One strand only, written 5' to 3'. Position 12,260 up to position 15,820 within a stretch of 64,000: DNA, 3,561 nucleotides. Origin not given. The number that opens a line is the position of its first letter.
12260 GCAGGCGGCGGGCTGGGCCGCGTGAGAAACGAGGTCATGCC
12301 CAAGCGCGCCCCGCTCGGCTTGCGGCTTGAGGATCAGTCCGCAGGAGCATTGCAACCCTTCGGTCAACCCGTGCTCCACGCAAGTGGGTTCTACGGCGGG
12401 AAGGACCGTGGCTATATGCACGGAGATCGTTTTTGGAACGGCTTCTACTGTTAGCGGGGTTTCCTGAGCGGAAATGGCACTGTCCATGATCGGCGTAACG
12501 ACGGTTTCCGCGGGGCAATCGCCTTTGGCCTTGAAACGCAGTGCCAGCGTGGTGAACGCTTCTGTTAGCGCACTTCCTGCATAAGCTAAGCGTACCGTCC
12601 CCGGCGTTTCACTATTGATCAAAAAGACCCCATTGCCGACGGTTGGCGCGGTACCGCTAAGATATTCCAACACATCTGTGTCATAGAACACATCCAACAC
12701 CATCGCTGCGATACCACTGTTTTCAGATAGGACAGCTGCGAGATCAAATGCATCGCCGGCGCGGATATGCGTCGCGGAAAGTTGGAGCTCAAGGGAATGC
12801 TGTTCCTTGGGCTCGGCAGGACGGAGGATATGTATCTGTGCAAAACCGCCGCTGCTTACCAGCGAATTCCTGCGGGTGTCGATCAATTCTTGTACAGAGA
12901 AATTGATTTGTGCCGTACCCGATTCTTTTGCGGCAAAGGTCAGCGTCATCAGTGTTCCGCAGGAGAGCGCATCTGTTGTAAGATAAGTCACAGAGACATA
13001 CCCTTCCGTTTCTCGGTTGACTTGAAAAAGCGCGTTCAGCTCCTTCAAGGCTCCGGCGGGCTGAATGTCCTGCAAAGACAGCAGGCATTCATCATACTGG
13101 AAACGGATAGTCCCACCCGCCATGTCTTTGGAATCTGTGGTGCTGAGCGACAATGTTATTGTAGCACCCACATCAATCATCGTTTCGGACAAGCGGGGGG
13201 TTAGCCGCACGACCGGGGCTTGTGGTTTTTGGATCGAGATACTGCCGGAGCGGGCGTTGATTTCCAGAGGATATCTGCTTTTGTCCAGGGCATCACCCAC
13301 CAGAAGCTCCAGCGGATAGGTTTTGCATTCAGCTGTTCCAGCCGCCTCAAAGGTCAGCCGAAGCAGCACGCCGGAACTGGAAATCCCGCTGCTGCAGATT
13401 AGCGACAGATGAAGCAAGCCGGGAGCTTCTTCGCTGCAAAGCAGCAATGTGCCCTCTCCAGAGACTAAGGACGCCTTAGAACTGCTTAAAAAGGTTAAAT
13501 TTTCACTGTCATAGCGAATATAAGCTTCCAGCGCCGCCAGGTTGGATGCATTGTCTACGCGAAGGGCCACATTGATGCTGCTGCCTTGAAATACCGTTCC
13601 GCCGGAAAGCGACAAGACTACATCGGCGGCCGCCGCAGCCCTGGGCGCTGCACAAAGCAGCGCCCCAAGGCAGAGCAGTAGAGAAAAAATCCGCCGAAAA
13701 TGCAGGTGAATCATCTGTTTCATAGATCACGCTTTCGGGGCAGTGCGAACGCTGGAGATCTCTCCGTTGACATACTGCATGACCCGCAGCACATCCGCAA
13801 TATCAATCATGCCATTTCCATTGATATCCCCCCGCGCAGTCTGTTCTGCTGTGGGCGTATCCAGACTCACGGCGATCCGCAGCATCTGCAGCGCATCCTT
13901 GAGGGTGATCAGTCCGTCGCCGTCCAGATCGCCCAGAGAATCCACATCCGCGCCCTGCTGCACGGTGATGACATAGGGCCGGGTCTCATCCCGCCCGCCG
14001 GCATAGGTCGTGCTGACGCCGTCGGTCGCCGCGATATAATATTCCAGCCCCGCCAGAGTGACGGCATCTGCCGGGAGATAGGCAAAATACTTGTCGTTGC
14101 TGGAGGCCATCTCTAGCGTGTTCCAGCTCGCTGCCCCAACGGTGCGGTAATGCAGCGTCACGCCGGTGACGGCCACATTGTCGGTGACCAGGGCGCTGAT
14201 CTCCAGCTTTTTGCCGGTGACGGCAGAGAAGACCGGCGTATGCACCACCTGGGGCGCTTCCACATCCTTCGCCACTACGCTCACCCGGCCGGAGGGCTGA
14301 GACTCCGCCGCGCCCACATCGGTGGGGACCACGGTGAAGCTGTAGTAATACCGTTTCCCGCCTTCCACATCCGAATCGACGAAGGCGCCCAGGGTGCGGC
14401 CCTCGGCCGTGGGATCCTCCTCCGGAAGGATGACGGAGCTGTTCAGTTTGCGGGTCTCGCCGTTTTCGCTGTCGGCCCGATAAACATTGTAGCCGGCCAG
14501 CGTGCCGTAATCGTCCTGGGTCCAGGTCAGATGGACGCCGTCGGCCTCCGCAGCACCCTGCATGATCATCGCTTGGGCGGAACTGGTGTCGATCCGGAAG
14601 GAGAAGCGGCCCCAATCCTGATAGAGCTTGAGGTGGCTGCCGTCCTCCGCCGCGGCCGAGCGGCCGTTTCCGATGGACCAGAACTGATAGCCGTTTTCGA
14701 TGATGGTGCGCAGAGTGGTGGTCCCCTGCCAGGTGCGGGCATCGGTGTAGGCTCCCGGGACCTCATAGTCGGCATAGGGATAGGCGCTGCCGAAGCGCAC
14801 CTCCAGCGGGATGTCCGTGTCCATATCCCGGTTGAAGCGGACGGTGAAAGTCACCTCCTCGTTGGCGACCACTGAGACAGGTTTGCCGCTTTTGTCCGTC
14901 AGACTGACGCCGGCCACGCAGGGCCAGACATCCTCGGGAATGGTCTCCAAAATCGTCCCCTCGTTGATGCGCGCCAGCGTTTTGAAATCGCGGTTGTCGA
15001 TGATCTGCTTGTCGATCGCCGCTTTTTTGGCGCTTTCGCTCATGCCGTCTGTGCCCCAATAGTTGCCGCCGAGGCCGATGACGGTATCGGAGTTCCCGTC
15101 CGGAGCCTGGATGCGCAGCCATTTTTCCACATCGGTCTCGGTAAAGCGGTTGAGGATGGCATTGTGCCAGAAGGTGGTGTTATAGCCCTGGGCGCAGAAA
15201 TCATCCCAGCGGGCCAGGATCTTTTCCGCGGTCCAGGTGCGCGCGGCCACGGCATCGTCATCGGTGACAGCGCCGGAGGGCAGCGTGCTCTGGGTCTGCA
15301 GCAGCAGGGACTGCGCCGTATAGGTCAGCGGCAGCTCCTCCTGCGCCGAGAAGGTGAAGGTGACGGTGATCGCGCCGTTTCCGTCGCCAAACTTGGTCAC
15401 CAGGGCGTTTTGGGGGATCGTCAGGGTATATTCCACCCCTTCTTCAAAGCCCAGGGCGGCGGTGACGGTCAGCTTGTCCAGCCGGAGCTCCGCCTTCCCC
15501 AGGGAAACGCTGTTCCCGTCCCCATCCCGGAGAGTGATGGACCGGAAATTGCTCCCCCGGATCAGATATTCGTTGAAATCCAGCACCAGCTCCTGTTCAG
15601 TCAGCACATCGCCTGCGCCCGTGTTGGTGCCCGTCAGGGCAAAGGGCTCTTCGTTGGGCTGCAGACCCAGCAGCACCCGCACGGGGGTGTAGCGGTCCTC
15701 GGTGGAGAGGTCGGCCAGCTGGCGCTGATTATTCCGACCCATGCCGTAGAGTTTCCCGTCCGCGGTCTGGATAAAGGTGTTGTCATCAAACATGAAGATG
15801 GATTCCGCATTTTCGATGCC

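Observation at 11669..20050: Operon pairing a dockerin-tagged 2107-aa S8 protease with a three-cohesin scaffoldin that has no recognisable anchor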

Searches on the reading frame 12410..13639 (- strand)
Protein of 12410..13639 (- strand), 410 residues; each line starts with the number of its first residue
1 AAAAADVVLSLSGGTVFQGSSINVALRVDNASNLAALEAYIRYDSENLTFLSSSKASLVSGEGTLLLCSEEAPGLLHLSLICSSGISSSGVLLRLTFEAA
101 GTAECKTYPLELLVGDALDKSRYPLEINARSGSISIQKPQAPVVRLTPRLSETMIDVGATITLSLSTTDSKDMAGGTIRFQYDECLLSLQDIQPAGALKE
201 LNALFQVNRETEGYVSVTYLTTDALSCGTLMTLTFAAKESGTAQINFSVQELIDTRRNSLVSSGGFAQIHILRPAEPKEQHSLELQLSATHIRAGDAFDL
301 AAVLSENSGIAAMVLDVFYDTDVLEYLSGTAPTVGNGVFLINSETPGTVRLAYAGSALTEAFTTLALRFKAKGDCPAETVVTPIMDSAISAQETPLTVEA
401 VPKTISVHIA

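Call 71: find_homologous_proteins(query=A6, max_evalue=1e-10)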
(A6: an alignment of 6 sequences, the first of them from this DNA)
Query A6 (6 sequences) (410 aa, profile of the alignment): 371 proteins with E <= 1e-10 among 8000 candidates; the best 120 are listed.
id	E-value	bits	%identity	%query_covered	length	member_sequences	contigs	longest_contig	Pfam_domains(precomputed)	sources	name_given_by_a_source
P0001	3.3e-174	597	99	100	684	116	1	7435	PF00963.25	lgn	-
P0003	3.5e-174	597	62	100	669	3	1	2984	PF00963.25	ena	-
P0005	2.6e-164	565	44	98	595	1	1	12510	PF00963.25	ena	-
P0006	4.1e-164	564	44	98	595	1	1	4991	PF00963.25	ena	-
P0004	7.2e-164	563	43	98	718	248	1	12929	PF00963.25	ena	-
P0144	2.9e-153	528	25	99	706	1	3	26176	PF00963.25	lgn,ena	-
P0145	4.3e-153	528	26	99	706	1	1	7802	PF00963.25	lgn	-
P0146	1.7e-152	526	25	99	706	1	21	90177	PF00963.25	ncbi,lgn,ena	-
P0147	2.5e-152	525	26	79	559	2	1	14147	PF00963.25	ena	-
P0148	3.2e-152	525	26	79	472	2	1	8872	PF00963.25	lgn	-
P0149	4.4e-152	524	25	99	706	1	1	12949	PF00963.25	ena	-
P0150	4.5e-152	524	26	79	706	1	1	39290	PF00963.25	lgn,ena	-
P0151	4.8e-152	524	26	79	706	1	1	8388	PF00963.25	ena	-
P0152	4.9e-152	524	26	79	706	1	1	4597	PF00963.25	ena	-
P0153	7.5e-152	524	27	79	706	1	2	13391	PF00963.25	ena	-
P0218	8.9e-150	517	24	99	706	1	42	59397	PF00963.25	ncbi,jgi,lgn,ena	-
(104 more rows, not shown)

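Call 73: find_encoding_contigs(protein=P0218, flank=10000, max_places=3)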
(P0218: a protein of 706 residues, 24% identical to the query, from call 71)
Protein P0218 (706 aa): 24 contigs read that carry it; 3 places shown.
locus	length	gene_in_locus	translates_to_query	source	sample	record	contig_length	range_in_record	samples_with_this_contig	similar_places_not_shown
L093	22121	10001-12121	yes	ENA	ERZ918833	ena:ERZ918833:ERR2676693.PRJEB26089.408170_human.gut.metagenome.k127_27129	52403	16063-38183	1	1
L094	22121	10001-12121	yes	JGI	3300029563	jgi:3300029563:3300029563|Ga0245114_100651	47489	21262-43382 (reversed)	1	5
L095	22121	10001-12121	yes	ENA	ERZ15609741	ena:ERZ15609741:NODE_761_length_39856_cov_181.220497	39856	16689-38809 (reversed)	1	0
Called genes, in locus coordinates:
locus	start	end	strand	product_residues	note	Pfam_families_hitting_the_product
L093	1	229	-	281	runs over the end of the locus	-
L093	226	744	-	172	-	PF04542:Sigma70_r2, PF08281:Sigma70_r4_2, PF04545:Sigma70_r4 (weak)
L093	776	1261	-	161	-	-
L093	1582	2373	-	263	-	PF00929:RNase_T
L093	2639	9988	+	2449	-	PF13205:Big_5 (faint), PF00082:Peptidase_S8, PF22359:Big-like (faint), PF21461:HL_N-beta (faint), PF02368:Big_2, PF25390:WD40_RLD (faint), PF00415:RCC1 (weak), PF00404:Dockerin_1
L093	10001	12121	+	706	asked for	PF00963:Cohesin (weak)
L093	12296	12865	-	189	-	PF02677:QueH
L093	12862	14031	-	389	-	PF12838:Fer4_7 (weak), PF13187:Fer4_9 (weak), PF04432:FrhB_FdhB_C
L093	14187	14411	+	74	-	-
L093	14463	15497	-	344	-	-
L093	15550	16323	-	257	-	-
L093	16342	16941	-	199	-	-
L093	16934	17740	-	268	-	-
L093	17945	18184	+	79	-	-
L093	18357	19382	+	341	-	PF02407:Viral_Rep (weak)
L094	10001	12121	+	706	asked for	PF00963:Cohesin (weak)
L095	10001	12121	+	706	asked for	PF00963:Cohesin (weak)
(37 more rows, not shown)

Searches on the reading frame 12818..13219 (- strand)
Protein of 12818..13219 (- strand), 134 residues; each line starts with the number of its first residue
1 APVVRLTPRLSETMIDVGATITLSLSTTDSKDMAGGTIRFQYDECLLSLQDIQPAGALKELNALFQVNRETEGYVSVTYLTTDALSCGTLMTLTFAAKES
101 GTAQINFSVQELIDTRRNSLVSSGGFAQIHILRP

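Call 33: search_protein_families(library=pfam, proteins=[window:12818-13219:-], max_evalue=1)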
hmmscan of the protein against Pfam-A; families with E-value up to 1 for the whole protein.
window:12818-13219:- (134 aa): 3 families
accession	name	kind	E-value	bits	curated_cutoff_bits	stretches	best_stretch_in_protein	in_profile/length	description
PF00963.24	Cohesin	-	3.1e-07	31.1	24.1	1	16-108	11-115/139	Cohesin domain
PF16640.11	Big_3_5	-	0.026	15.5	35.5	1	11-49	4-37/88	Bacterial Ig-like domain (group 3)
PF18545.6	HalOD1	-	0.16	12.6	26.3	0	14-46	30-61/74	Halobacterial output domain 1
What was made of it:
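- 12818..13219 (-): Cohesin module 2 (residues 169-302). Pfam Cohesin 31.1 bits when scanned alone (call 33).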

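Call 57: search_solved_structures(query=A3, max_evalue=0.01)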
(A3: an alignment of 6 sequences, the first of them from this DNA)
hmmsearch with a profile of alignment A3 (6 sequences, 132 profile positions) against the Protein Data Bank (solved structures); distinct sequences matched with E-value up to 0.01: 8.
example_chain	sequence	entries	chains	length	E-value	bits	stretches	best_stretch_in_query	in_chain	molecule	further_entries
3l8q_A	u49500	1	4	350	7e-05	25.7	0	12-48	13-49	Cellulosomal scaffoldin adaptor protein B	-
6kgc_A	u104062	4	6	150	0.00059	22.7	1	11-116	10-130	Probably cellulosomal scaffolding protein, secreted cellulose-binding and cohesin domain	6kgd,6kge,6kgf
6kg8_A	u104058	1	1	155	0.00063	22.6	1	10-116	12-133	Probably cellulosomal scaffolding protein, secreted cellulose-binding and cohesin domain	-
1g1k_A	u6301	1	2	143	0.00075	22.4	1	12-106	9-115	SCAFFOLDING PROTEIN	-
2vn5_A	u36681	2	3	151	0.00086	22.2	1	13-106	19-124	SCAFFOLDING PROTEIN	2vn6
5g5d_A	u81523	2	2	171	0.0021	20.9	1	8-54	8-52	CELLULOSOME ANCHORING PROTEIN COHESIN REGION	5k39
4ums_A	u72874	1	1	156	0.007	19.2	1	30-111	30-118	CELLULOSOMAL ANCHORING SCAFFOLDIN B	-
5lxv_A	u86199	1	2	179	0.0095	18.8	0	9-64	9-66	Scaffoldin C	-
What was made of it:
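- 12818..13219 (-): Profile best hit is 3l8q, the A. cellulolyticus ScaB adaptor, at 7e-05 (call 57).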

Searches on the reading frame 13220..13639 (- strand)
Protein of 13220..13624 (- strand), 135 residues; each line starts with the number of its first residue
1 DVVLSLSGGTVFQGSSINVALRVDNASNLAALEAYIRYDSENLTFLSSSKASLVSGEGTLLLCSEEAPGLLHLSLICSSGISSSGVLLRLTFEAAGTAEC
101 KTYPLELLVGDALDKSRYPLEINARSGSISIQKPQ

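Call 33: search_protein_families(library=pfam, proteins=[window:13220-13624:-], max_evalue=1)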
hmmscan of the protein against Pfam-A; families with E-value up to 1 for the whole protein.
window:13220-13624:- (135 aa): 1 family
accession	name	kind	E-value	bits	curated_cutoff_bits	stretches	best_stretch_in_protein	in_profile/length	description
PF00963.24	Cohesin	-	1.9e-08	35.1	24.1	1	11-104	10-111/139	Cohesin domain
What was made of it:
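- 13220..13627 (-): Cohesin module 1 (residues 33-168). Pfam Cohesin 35.1 bits when scanned alone (call 33).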

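Call 56: search_solved_structures(query=A2, max_evalue=0.01)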
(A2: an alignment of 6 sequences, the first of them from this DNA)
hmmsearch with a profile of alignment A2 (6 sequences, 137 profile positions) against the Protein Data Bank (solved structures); distinct sequences matched with E-value up to 0.01: 10.
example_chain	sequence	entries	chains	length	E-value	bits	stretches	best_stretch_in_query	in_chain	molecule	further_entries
5nrk_A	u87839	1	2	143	9e-08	35.3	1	7-104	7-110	Endoglucanase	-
5nrm_A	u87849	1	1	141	1e-07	35.1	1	11-104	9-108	Endoglucanase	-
2xdh_A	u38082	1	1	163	6.2e-07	32.6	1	5-101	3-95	COHESIN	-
1g1k_A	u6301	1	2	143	9.2e-07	32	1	6-134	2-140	SCAFFOLDING PROTEIN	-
2vn5_A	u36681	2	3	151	1.3e-06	31.5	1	7-134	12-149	SCAFFOLDING PROTEIN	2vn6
6kgc_A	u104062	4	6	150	9.1e-06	28.8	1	5-134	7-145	Probably cellulosomal scaffolding protein, secreted cellulose-binding and cohesin domain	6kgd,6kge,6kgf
6kg8_A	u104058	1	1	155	9.9e-06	28.7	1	5-134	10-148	Probably cellulosomal scaffolding protein, secreted cellulose-binding and cohesin domain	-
4ums_A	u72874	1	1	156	3.6e-05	26.9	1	10-135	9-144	CELLULOSOMAL ANCHORING SCAFFOLDIN B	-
3l8q_A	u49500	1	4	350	0.001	22.2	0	8-54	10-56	Cellulosomal scaffoldin adaptor protein B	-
5g5d_A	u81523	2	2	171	0.0033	20.5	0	2-50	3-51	CELLULOSOME ANCHORING PROTEIN COHESIN REGION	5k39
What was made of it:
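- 13220..13627 (-): The module profile hits only cohesins in the PDB, best 5nrk at 9e-08, then 2xdh and 1g1k (call 56).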

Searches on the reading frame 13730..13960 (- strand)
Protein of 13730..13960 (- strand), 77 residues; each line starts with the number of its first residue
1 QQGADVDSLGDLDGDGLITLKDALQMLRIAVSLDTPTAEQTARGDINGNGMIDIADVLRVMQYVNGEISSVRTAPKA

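Call 33: search_protein_families(library=pfam, proteins=[window:13730-13960:-], max_evalue=1)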
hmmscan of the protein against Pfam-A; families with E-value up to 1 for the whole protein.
window:13730-13960:- (77 aa): 7 families
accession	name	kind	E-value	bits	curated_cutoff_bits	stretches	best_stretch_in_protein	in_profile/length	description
PF00404.24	Dockerin_1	-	3.4e-13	50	22.9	2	9-65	1-57/57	Dockerin type I domain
PF00036.39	EF-hand_1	-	4.4e-06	26.3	25.4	2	11-28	10-27/29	EF hand domain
PF13405.12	EF-hand_6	-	7.5e-06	25.7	25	2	11-28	10-27/30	EF-hand domain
PF13499.12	EF-hand_7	-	1.8e-05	25.5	30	1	11-62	12-67/67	EF-hand domain pair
PF13202.12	EF-hand_5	-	0.0039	17.1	25.9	0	11-20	9-18/25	EF hand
PF13517.12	FG-GAP_3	-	0.17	12.9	26.9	0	42-54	47-59/61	FG-GAP-like repeat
PF01839.29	FG-GAP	-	0.45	10.9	22.1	0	41-51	5-15/37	FG-GAP repeat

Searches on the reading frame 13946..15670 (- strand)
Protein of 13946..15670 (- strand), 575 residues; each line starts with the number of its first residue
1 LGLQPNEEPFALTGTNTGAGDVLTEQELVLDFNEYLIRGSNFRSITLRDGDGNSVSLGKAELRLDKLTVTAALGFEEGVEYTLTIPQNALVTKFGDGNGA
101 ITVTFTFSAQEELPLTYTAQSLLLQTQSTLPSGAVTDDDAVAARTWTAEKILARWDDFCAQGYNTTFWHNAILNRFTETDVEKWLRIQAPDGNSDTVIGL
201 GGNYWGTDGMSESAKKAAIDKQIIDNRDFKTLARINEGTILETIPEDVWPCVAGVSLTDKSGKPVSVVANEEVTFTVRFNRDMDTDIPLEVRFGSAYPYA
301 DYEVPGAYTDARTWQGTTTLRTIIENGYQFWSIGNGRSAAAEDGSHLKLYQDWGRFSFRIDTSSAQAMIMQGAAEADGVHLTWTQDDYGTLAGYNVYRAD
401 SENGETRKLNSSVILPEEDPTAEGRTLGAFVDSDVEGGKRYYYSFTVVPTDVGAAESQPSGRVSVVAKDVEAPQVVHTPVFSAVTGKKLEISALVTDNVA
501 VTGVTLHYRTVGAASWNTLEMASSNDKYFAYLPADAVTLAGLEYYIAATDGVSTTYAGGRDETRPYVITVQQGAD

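Call 80: search_solved_structures(query=window:13946-15670:-, max_evalue=1)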
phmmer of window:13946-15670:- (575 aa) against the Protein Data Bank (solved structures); distinct sequences matched with E-value up to 1: 5.
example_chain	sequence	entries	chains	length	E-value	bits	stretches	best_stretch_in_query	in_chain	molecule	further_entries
4ytg_A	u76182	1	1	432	0.24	13.2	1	475-567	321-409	Peptidylarginine deiminase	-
5ak8_A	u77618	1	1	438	0.25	13.1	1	475-567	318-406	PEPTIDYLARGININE DEIMINASE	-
4yt9_A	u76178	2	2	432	0.26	13.1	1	475-567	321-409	Peptidylarginine deiminase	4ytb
5ak7_A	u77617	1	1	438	0.27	13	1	475-567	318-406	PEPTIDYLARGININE DEIMINASE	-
6i0x_A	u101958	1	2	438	0.27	13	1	475-567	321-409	Peptidylarginine deiminase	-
